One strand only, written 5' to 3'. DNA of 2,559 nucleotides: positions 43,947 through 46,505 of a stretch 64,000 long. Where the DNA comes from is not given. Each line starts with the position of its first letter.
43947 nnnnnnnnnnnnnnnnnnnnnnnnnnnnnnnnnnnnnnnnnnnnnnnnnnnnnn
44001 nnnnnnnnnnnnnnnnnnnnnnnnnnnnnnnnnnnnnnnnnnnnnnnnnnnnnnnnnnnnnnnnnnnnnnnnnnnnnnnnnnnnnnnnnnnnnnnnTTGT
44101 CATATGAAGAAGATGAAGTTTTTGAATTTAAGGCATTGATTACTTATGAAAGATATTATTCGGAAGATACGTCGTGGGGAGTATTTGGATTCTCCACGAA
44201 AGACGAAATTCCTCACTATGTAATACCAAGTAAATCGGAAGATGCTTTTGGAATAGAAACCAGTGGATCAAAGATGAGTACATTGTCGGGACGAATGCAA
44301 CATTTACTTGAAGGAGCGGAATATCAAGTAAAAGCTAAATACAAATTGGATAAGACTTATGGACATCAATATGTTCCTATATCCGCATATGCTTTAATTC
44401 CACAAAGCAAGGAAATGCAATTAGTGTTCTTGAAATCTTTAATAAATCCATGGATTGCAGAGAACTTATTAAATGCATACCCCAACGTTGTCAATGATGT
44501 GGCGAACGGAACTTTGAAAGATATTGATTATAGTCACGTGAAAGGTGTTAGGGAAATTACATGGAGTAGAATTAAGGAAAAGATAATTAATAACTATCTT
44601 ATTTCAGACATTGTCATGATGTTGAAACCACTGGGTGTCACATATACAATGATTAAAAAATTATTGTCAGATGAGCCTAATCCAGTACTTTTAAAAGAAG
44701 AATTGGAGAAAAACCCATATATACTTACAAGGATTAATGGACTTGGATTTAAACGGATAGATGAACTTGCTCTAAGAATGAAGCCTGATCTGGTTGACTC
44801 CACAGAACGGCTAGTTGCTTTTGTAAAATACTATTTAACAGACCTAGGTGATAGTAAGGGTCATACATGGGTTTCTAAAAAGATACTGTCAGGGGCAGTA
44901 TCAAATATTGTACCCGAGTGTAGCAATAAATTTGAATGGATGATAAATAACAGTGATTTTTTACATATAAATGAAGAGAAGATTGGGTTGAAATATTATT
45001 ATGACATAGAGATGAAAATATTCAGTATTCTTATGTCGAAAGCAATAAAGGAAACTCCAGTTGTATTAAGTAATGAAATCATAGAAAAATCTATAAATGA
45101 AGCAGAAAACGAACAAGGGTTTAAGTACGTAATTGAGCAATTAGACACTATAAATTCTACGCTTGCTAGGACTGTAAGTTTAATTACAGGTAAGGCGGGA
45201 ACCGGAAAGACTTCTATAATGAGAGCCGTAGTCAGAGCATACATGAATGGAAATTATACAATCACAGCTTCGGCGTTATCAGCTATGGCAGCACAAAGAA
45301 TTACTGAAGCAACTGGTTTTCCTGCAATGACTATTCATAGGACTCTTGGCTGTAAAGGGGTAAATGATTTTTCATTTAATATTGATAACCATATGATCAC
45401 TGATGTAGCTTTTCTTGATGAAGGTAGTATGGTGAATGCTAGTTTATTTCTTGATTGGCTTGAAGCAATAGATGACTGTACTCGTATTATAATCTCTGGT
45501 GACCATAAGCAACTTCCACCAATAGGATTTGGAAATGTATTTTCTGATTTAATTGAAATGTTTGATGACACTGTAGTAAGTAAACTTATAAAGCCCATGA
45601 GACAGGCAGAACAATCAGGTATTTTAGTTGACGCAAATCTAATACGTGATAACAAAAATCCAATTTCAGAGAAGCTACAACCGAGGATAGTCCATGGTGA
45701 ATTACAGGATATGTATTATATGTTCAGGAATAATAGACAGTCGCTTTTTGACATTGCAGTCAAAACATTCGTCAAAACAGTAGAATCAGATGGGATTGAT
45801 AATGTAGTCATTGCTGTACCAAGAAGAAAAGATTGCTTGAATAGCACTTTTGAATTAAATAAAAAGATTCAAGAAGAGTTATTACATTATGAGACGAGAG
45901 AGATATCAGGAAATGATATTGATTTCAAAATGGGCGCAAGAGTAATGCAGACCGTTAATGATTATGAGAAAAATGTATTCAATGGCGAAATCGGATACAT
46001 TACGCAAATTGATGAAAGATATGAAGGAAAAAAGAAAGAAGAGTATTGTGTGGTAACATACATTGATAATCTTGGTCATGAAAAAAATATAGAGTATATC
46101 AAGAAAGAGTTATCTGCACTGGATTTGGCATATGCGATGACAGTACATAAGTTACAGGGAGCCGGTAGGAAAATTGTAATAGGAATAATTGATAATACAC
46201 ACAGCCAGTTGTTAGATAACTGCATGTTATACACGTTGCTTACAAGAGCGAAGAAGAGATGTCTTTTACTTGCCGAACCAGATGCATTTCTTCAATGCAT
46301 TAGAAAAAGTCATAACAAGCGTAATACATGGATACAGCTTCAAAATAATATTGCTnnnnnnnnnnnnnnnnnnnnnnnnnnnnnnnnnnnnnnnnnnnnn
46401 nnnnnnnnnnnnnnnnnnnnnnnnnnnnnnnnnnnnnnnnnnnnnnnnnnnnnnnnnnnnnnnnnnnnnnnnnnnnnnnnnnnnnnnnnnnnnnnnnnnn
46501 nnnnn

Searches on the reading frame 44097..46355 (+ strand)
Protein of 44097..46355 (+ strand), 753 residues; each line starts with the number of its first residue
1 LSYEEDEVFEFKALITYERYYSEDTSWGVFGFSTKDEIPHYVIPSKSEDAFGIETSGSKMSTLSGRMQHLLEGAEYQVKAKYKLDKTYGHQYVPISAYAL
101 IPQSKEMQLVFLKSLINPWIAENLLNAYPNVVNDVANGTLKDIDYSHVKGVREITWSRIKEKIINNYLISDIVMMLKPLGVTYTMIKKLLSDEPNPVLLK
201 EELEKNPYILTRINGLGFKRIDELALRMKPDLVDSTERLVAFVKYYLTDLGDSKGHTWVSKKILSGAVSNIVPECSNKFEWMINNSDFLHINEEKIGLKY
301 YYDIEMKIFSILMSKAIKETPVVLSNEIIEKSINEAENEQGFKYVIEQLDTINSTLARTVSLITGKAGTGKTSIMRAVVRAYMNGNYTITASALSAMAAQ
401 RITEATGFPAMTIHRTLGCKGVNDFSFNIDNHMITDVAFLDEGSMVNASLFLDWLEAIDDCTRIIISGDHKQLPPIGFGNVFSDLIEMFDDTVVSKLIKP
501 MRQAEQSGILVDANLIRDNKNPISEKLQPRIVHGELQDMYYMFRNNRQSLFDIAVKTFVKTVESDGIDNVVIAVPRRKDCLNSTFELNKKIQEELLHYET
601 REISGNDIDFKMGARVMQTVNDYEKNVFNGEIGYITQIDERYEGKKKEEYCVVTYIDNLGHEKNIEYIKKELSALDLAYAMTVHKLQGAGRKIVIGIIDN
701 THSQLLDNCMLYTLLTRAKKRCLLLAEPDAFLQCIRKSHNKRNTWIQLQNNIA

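Call 88: search_protein_families(library=pfam, proteins=[window:44097-46355:+], max_evalue=0.0001)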
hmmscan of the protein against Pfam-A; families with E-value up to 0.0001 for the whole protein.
window:44097-46355:+ (753 aa): 7 families
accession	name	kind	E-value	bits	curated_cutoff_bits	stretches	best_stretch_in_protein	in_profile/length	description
PF13604.12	AAA_30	-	9.1e-29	101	27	1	347-526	5-176/191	AAA domain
PF13245.12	AAA_19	-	1.6e-24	87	25.1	1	348-477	1-133/134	AAA domain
PF18335.7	SH3_13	-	1.4e-15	57.3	41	1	587-645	1-55/65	ATP-dependent RecD-like DNA helicase SH3 domain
PF14490.11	HHH_RecD2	-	7e-11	42.3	27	1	169-257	5-91/92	ATP-dependent RecD2 DNA helicase HHH domain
PF01443.25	Viral_helicase1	-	2.8e-10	40.8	21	0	362-476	2-100/228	Viral superfamily 1 RNA helicase core domain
PF13538.12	UvrD_C_2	-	4.9e-08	33.2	27.4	1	677-724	1-51/52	UvrD-like helicase C-terminal domain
PF13086.12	AAA_11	-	6.3e-06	26.6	27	0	347-384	5-43/257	AAA domain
